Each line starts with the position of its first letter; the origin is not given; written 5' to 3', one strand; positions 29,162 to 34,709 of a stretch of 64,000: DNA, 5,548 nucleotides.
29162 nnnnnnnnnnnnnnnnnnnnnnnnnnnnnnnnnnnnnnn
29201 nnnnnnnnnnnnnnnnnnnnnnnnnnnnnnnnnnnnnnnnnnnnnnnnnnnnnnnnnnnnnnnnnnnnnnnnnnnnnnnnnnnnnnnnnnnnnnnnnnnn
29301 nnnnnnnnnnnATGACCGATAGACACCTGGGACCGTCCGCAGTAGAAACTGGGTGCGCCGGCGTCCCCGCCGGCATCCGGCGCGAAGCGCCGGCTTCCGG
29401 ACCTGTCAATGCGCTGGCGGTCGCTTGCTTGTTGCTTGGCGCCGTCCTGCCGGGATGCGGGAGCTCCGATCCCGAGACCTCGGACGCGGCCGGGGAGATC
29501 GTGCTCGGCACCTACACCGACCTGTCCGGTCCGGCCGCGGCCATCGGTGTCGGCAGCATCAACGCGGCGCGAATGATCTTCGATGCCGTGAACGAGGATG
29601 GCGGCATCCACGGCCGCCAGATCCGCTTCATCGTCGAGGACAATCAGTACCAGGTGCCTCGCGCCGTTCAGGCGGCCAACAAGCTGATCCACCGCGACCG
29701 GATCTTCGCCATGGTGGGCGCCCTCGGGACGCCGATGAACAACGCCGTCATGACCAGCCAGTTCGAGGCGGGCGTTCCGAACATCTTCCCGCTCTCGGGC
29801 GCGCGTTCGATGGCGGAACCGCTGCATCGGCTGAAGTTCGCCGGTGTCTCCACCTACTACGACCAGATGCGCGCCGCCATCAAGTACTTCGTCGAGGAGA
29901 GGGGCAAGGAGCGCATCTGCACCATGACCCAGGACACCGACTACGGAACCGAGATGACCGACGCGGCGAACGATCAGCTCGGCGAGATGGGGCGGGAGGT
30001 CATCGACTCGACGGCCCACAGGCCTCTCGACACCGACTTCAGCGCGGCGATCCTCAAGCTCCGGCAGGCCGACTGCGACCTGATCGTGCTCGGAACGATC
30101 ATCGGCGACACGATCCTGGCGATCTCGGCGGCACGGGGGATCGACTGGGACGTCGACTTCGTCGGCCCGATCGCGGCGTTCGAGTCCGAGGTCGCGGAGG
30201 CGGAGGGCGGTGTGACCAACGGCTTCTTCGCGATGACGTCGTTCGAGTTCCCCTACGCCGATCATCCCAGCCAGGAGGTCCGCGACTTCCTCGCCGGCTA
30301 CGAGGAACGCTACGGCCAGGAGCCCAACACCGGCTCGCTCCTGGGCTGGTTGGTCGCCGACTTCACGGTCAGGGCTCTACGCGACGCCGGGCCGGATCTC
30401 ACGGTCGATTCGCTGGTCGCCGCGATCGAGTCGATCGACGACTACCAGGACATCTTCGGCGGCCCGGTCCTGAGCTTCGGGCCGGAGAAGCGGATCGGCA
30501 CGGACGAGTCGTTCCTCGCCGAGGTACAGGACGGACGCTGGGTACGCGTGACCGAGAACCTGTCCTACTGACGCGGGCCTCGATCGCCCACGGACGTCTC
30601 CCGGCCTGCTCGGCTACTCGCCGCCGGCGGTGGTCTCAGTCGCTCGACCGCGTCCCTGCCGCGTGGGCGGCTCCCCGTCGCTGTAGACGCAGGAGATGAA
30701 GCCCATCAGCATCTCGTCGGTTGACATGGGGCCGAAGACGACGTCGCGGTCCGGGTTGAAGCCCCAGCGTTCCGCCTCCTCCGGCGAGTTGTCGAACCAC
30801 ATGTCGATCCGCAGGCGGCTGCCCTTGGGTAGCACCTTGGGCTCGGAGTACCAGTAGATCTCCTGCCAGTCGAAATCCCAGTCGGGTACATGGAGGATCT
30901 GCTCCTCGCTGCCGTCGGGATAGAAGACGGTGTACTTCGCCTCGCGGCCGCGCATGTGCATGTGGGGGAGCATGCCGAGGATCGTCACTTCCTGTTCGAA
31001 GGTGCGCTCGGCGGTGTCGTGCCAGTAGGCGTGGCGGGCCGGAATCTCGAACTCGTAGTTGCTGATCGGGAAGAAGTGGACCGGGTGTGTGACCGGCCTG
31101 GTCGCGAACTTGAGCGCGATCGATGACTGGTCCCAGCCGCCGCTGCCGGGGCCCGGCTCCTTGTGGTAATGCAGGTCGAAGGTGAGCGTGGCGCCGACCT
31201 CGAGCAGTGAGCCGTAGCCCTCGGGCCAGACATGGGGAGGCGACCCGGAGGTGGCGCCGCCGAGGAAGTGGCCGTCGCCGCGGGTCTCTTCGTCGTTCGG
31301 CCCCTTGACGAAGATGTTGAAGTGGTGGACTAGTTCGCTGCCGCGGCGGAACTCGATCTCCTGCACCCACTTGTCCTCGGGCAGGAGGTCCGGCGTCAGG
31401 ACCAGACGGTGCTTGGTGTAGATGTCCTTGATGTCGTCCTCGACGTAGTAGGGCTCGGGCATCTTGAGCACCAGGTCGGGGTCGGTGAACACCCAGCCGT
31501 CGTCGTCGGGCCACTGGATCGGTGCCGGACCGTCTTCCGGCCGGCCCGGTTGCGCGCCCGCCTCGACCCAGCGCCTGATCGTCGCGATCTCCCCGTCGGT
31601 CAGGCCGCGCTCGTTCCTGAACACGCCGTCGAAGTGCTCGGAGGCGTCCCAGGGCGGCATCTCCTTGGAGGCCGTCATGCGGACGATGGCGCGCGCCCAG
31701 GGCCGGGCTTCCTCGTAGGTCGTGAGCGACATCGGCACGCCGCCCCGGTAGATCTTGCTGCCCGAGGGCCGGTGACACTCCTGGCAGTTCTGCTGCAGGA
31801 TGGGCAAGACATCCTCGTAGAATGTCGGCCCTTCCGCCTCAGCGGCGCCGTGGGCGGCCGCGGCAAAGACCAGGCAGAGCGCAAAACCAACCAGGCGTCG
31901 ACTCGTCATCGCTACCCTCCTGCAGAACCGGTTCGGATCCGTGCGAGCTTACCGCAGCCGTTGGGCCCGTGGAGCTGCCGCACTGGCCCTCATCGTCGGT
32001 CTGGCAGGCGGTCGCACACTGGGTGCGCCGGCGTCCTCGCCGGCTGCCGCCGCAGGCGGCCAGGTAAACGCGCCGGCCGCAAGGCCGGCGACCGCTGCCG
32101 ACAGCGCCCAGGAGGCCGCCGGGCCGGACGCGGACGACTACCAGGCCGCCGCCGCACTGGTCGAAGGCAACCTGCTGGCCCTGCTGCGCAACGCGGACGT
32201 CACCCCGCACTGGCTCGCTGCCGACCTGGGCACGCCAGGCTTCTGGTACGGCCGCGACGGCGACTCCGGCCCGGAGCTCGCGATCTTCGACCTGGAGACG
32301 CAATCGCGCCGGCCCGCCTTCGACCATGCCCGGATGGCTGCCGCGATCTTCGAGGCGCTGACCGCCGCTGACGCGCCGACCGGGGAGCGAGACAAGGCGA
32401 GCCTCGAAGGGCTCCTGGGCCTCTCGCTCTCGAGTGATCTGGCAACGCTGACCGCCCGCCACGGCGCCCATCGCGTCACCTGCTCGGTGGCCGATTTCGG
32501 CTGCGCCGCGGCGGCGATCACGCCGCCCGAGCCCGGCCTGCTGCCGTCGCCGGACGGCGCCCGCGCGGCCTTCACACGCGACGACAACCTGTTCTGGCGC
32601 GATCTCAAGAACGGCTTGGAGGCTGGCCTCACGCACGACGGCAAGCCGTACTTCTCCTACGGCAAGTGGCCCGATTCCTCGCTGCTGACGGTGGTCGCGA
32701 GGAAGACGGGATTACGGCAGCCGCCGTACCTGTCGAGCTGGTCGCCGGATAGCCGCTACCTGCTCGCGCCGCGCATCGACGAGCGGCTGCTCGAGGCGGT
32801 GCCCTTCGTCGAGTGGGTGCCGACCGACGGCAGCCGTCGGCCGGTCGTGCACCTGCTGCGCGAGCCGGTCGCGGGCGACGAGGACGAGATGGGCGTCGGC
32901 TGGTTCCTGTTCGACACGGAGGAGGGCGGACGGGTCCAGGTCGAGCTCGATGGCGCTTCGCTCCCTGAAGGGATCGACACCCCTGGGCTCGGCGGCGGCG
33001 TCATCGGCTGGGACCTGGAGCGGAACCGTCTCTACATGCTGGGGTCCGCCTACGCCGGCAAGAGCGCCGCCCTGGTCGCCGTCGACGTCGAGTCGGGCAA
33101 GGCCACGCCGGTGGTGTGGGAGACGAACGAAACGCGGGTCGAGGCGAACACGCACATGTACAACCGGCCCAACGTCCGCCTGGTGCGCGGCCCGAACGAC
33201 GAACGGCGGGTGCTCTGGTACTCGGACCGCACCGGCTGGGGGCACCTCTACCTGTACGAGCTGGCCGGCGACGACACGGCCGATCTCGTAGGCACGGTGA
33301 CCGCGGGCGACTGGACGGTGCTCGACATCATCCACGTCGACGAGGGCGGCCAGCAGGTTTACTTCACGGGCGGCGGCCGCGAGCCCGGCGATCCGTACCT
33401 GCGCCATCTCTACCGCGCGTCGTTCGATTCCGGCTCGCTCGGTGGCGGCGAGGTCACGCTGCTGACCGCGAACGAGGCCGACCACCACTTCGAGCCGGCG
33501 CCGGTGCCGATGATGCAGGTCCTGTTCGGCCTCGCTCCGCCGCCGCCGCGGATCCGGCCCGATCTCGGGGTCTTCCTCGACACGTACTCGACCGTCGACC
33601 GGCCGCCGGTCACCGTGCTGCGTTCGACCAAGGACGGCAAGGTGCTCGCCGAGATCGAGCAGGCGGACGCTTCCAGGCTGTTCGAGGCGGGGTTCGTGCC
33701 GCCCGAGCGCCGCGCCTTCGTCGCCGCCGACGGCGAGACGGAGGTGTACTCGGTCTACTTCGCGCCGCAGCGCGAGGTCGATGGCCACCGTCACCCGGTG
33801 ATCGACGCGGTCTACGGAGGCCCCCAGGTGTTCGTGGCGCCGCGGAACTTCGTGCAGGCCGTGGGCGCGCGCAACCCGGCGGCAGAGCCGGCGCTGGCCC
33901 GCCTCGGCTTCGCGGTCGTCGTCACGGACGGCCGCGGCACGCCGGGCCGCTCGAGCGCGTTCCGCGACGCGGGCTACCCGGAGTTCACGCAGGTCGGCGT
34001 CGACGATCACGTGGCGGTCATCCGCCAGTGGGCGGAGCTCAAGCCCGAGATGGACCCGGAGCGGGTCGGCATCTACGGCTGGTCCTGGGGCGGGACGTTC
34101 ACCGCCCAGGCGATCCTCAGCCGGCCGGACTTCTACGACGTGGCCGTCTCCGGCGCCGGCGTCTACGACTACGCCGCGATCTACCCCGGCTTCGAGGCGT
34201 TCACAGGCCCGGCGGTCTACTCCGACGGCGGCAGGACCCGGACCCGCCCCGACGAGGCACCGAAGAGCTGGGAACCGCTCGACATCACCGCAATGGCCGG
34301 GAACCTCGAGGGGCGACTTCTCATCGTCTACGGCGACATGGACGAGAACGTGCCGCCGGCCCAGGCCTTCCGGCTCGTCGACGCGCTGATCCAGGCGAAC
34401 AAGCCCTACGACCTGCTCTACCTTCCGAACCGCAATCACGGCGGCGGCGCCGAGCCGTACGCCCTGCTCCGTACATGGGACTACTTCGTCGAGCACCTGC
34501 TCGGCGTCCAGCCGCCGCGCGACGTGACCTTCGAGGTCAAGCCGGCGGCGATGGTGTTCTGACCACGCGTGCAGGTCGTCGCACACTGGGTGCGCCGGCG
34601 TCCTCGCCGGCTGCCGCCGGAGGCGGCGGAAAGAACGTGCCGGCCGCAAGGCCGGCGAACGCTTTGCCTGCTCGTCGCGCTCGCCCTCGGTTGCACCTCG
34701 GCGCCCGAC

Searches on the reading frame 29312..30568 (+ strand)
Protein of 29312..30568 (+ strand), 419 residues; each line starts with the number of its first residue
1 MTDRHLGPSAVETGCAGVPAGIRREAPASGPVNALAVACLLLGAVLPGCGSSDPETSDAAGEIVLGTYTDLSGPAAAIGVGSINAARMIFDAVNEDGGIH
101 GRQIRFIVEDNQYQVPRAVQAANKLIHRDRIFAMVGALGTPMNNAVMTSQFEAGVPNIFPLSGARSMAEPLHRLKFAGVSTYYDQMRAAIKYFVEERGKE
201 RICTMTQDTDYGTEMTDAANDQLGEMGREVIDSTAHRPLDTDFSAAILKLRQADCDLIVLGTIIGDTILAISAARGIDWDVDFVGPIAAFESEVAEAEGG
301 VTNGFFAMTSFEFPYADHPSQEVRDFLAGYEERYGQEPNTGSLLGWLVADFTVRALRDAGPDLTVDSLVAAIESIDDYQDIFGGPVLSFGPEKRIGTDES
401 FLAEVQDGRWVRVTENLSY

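Call 48: search_protein_families(library=pfam, proteins=[window:29312-30568:+], max_evalue=0.001)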
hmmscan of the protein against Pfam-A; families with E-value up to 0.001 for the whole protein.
window:29312-30568:+ (419 aa): 3 families
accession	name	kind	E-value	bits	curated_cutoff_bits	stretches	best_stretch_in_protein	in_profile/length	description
PF13458.12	Peripla_BP_6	-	2.9e-66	224.9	31.7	1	63-408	2-342/343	Periplasmic binding protein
PF13433.12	Peripla_BP_5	-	2.2e-18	67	27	2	70-139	8-77/363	Periplasmic binding protein domain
PF01094.35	ANF_receptor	-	5.4e-07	29.4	25.4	1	84-259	4-182/353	Receptor family ligand binding region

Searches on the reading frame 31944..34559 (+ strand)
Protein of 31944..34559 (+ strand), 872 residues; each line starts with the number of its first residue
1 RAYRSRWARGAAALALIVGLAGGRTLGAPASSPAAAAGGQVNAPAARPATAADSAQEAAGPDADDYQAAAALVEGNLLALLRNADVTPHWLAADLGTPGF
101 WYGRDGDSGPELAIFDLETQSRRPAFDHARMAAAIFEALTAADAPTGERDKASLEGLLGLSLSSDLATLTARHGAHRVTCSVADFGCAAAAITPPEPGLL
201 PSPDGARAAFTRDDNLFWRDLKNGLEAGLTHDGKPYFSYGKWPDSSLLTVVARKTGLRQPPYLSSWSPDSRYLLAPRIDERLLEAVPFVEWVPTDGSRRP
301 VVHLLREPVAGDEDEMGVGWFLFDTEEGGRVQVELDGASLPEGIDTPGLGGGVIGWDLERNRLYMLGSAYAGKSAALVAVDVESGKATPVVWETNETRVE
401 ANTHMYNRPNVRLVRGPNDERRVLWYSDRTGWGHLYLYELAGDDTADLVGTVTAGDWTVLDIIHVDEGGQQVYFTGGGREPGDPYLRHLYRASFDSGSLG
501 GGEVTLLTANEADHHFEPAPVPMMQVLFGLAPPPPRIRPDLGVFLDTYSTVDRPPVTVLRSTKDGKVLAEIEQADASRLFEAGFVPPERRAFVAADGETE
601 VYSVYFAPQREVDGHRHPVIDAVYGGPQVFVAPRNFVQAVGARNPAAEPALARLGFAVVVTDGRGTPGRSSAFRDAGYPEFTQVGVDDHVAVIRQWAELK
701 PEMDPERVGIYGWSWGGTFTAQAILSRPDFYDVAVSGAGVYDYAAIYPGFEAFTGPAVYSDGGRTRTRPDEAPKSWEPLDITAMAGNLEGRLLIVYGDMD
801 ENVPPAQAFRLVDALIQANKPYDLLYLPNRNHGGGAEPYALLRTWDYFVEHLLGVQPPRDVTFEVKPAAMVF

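Call 48: search_protein_families(library=pfam, proteins=[window:31944-34559:+], max_evalue=0.001)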
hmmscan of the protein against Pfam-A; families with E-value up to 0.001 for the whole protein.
window:31944-34559:+ (872 aa): 6 families
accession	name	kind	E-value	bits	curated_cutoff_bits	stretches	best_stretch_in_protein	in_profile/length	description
PF00326.27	Peptidase_S9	-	1.4e-38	133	22.6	1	651-852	10-210/213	Prolyl oligopeptidase family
PF00930.27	DPPIV_N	-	1e-29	103.9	22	1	202-517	51-333/354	Dipeptidyl peptidase IV (DPP IV) N-terminal region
PF02129.25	Peptidase_S15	-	3.7e-09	37.1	23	1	647-747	45-137/262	X-Pro dipeptidyl-peptidase (S15 family)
PF12146.15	Hydrolase_4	-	2.9e-06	27.2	27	1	650-741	26-111/239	Serine aminopeptidase, S33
PF00561.26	Abhydrolase_1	-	1.7e-05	25.1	25.8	1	649-729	21-92/245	alpha/beta hydrolase fold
PF01738.24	DLH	-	2.5e-05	24.4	21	1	651-833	37-187/217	Dienelactone hydrolase family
